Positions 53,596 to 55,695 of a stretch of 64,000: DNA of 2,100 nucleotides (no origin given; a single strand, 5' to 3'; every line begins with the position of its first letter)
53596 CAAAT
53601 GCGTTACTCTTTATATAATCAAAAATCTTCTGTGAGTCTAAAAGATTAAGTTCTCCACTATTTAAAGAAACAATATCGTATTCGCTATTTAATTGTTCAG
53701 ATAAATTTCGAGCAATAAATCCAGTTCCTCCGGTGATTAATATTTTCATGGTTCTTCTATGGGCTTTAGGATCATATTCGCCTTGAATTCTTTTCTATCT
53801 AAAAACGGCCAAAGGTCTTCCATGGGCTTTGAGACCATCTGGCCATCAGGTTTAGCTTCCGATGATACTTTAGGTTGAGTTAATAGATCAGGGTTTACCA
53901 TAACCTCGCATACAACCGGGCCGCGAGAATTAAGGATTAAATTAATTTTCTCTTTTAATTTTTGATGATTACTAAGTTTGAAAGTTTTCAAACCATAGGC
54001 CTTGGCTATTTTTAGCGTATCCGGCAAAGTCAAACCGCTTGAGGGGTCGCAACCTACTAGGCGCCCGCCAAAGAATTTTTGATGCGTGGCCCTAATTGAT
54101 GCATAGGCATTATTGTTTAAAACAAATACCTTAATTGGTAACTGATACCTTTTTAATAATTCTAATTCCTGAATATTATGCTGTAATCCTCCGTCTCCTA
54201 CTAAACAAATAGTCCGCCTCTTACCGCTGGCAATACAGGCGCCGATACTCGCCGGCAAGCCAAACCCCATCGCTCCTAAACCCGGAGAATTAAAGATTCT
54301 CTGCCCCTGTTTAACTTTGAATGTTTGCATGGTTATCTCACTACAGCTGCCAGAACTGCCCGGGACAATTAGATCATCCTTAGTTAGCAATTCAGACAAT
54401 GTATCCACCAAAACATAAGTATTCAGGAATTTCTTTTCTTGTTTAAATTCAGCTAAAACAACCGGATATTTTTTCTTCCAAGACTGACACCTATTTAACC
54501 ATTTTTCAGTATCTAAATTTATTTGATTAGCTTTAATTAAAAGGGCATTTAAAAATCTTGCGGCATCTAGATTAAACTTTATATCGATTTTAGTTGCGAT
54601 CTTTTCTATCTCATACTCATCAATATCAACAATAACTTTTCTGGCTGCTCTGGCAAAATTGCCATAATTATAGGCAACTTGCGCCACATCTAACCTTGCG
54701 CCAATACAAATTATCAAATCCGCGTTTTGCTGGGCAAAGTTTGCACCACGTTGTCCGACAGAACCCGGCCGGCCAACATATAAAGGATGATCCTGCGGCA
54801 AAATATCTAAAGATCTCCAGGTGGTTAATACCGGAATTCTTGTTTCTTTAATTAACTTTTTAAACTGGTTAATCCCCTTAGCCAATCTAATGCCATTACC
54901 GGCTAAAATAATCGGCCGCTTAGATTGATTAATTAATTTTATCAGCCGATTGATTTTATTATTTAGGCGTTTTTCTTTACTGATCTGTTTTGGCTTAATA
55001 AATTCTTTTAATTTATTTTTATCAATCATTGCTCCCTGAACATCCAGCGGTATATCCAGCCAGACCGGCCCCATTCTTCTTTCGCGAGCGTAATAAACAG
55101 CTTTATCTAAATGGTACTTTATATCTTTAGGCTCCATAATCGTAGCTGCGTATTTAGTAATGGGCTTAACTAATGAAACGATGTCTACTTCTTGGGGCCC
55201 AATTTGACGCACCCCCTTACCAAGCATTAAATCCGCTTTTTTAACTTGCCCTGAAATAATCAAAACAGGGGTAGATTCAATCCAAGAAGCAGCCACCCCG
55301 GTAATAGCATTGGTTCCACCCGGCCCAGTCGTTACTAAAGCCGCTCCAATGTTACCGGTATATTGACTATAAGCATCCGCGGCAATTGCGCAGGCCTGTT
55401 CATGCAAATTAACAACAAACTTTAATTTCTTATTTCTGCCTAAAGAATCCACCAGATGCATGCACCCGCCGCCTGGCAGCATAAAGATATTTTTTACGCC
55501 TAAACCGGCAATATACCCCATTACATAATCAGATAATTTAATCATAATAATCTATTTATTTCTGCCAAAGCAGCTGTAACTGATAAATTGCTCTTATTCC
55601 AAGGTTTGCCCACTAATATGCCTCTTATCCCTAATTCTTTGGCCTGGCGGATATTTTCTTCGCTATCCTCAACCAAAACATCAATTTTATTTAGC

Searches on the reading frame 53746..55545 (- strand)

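Call 63: search_protein_families(library=pfam, proteins=[window:53746-55545:-], max_evalue=0.000001)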
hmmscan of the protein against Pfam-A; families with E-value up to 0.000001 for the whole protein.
window:53746-55545:- (599 aa): 3 families
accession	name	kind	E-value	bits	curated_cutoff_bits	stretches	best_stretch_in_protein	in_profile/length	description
PF02775.26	TPP_enzyme_C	-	8.8e-37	126.7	21.9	1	399-548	3-151/151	Thiamine pyrophosphate enzyme, C-terminal TPP binding domain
PF00205.28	TPP_enzyme_M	-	3e-33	114.8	30.4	1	198-335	1-137/137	Thiamine pyrophosphate enzyme, central domain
PF02776.23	TPP_enzyme_N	-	1e-31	109.6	26.8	1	3-123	2-117/119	Thiamine pyrophosphate enzyme, N-terminal TPP binding domain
